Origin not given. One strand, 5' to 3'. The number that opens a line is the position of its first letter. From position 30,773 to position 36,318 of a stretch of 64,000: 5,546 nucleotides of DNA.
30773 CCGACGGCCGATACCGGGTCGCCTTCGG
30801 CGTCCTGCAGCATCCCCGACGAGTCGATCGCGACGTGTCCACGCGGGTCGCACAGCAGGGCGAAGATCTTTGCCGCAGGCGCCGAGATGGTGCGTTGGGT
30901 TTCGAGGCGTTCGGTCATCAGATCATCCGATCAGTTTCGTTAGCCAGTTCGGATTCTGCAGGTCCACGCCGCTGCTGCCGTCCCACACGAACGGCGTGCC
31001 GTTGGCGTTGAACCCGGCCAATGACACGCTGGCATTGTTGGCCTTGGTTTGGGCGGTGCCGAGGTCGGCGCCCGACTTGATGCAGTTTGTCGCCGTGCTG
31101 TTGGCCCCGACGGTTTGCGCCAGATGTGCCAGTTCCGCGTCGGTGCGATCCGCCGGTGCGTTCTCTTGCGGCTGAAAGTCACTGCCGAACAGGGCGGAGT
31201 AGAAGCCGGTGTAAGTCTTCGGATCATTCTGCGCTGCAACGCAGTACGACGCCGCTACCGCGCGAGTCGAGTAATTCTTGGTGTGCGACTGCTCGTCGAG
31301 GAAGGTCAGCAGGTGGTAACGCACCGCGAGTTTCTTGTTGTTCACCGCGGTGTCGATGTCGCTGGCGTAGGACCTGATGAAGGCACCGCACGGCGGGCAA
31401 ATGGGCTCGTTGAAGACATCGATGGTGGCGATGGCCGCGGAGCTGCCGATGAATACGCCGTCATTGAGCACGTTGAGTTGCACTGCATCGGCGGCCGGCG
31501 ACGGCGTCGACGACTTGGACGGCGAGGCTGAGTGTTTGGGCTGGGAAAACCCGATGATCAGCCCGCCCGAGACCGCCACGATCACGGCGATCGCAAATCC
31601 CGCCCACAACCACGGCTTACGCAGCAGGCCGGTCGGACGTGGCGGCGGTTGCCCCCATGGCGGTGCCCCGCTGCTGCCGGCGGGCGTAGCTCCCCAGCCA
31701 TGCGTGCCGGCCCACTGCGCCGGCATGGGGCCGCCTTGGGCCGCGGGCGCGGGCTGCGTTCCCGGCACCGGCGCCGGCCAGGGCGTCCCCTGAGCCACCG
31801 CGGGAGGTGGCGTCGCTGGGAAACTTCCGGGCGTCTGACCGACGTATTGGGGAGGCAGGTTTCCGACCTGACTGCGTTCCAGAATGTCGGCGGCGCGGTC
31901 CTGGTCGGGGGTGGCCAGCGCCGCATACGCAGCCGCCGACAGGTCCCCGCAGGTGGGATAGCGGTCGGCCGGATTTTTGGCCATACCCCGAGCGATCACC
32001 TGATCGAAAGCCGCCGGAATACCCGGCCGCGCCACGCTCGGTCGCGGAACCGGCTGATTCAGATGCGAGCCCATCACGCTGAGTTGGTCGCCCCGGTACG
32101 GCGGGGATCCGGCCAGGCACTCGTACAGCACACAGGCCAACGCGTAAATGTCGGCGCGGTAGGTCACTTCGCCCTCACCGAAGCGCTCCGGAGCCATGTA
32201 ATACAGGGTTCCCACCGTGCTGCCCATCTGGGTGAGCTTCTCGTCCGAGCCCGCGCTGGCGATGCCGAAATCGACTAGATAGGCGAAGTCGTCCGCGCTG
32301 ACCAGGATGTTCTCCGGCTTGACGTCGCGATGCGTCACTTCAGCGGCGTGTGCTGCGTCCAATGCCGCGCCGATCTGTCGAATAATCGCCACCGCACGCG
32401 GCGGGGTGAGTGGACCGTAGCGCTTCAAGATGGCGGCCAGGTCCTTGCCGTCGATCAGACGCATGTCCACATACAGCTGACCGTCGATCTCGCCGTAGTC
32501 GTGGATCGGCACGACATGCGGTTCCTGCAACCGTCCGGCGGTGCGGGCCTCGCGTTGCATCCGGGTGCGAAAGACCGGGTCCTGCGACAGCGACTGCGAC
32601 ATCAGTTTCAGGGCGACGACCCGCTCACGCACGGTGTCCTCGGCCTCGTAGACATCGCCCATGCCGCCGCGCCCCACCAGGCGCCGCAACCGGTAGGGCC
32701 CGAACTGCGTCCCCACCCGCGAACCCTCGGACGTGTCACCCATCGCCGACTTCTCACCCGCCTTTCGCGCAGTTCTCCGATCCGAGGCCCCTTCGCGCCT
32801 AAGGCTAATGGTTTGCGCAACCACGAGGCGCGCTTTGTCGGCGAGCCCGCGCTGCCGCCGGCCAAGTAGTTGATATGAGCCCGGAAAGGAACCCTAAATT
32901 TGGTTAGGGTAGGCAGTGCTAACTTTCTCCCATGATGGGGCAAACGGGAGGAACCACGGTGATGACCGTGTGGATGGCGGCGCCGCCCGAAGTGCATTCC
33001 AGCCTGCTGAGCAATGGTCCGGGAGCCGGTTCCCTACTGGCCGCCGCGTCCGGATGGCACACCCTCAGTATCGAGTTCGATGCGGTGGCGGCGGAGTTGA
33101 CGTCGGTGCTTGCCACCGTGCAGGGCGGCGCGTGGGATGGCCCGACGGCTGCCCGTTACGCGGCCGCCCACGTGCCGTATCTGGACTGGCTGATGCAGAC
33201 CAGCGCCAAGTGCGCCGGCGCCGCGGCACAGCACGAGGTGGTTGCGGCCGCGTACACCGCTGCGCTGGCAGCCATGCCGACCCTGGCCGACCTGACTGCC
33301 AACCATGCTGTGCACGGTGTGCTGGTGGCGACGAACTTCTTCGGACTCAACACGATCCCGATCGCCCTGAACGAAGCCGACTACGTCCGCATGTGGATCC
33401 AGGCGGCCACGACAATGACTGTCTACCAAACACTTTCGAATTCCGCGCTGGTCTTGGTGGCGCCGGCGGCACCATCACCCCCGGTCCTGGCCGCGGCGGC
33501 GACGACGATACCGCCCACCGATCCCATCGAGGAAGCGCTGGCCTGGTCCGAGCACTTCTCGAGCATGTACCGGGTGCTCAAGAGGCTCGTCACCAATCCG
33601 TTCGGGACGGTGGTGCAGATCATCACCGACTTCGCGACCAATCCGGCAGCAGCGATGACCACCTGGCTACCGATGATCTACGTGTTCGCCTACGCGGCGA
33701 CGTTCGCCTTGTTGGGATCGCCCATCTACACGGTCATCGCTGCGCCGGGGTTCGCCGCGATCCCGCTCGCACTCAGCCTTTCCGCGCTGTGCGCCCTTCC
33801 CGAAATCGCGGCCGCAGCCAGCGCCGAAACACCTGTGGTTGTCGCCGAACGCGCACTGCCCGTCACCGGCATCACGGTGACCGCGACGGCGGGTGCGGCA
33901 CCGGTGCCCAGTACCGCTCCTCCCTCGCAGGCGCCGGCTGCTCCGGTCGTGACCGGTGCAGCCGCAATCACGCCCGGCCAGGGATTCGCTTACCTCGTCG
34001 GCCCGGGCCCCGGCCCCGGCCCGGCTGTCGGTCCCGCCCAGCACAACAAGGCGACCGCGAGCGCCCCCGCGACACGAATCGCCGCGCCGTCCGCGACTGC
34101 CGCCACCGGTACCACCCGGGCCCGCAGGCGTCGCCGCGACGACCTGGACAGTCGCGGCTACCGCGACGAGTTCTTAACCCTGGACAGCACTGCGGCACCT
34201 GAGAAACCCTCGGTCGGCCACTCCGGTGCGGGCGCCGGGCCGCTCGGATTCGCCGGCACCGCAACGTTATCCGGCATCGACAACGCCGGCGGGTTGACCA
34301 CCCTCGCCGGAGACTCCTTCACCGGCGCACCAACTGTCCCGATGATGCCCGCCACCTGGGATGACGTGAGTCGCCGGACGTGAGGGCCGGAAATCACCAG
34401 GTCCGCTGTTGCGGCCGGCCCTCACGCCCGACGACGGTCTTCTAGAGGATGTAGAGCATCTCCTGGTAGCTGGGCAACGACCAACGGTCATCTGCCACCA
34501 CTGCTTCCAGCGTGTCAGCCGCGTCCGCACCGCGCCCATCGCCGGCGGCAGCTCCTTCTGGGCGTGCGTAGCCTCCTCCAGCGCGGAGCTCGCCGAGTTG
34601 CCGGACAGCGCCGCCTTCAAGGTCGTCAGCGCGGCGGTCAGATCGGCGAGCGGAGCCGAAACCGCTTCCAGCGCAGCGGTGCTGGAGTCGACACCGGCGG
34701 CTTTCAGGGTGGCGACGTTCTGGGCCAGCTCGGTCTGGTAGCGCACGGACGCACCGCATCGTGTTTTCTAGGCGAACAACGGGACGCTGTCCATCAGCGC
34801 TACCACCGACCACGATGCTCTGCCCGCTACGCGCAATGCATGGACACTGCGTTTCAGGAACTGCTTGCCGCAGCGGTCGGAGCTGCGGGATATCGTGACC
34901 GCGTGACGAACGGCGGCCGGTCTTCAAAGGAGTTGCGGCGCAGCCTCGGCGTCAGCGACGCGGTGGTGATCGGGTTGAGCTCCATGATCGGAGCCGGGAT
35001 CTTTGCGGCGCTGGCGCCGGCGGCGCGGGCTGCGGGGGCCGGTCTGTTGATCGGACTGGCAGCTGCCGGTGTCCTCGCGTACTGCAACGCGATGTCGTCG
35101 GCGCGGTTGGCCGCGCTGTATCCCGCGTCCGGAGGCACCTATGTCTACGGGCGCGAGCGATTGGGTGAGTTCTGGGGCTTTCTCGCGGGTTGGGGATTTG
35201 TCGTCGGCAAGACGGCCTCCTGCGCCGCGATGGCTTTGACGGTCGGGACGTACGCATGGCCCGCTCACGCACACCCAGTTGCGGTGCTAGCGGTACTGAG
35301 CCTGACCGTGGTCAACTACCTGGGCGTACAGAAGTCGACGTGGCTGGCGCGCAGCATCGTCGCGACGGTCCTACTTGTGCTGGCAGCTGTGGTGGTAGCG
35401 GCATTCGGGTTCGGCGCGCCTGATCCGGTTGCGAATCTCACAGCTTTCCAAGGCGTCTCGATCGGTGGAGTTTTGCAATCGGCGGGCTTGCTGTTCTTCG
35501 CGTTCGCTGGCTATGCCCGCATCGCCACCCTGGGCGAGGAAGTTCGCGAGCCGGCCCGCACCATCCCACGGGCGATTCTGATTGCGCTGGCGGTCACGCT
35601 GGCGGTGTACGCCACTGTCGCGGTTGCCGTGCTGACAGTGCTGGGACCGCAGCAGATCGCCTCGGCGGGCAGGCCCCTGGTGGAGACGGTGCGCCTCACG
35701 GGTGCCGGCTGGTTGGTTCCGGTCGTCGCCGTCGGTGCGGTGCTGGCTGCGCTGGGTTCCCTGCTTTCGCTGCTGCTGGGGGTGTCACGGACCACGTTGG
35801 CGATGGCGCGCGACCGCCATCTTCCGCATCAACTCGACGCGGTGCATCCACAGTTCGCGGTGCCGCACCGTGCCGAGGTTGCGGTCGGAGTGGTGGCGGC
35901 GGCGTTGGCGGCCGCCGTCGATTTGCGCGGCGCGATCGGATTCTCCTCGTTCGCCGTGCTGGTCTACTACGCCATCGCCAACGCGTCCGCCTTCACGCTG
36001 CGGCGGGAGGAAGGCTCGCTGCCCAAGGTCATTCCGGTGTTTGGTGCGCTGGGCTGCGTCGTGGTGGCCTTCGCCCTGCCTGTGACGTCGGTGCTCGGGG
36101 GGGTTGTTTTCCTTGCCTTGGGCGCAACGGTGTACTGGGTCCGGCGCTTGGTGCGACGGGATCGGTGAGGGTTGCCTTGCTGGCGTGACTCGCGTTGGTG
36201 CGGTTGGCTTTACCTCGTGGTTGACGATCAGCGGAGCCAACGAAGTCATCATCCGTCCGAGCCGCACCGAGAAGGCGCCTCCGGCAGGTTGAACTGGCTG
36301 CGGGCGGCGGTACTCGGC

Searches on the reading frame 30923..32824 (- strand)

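Call 8: search_protein_families(library=pfam, proteins=[window:30923-32824:-], max_evalue=0.00001)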
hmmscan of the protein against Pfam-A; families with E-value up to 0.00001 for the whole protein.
window:30923-32824:- (633 aa): 3 families
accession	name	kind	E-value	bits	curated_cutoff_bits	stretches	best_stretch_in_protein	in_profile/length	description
PF00069.31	Pkinase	-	1.8e-42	146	31.7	1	44-257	1-212/263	Protein kinase domain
PF07714.23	PK_Tyr_Ser-Thr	-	4.7e-26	92.1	23.1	1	46-288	3-248/258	Protein tyrosine and serine/threonine kinase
PF13462.12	Thioredoxin_4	-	2.4e-08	34.8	23.2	1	455-611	4-141/165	Thioredoxin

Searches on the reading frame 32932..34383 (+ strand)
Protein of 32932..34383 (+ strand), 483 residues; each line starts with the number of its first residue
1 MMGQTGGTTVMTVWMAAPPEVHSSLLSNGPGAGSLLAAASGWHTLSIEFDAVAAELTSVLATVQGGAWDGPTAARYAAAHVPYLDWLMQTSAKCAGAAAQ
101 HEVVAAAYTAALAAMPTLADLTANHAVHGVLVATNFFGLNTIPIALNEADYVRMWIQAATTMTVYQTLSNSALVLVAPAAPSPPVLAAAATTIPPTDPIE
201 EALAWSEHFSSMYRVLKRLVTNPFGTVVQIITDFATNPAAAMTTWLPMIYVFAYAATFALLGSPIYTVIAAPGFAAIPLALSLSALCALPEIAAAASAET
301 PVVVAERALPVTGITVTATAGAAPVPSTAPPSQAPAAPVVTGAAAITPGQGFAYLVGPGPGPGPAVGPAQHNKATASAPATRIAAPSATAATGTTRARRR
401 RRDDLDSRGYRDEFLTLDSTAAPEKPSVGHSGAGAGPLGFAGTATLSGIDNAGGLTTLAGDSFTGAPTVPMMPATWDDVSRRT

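Call 8: search_protein_families(library=pfam, proteins=[window:32932-34383:+], max_evalue=0.00001)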
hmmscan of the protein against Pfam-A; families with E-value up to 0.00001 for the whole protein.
window:32932-34383:+ (483 aa): 2 families
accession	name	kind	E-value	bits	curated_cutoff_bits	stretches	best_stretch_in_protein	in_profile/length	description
PF00823.25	PPE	-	1.2e-60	204.8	26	1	14-173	2-161/165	PPE family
PF18878.5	PPE-PPW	-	4.6e-14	52.6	27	1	431-476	3-48/48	PPE-PPW subfamily C-terminal region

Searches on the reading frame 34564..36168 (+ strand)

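Call 8: search_protein_families(library=pfam, proteins=[window:34564-36168:+], max_evalue=0.00001)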
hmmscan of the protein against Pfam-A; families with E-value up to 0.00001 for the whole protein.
window:34564-36168:+ (534 aa): 3 families
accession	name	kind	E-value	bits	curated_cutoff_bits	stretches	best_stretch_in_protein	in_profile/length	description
PF13520.12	AA_permease_2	-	5.9e-41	141.2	27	1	128-507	1-403/427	Amino acid permease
PF00324.27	AA_permease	-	9.7e-33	114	24.6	1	133-511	2-416/470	Amino acid permease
PF03845.19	Spore_permease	-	1.5e-06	27.7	23.4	1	132-378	6-252/321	Spore germination protein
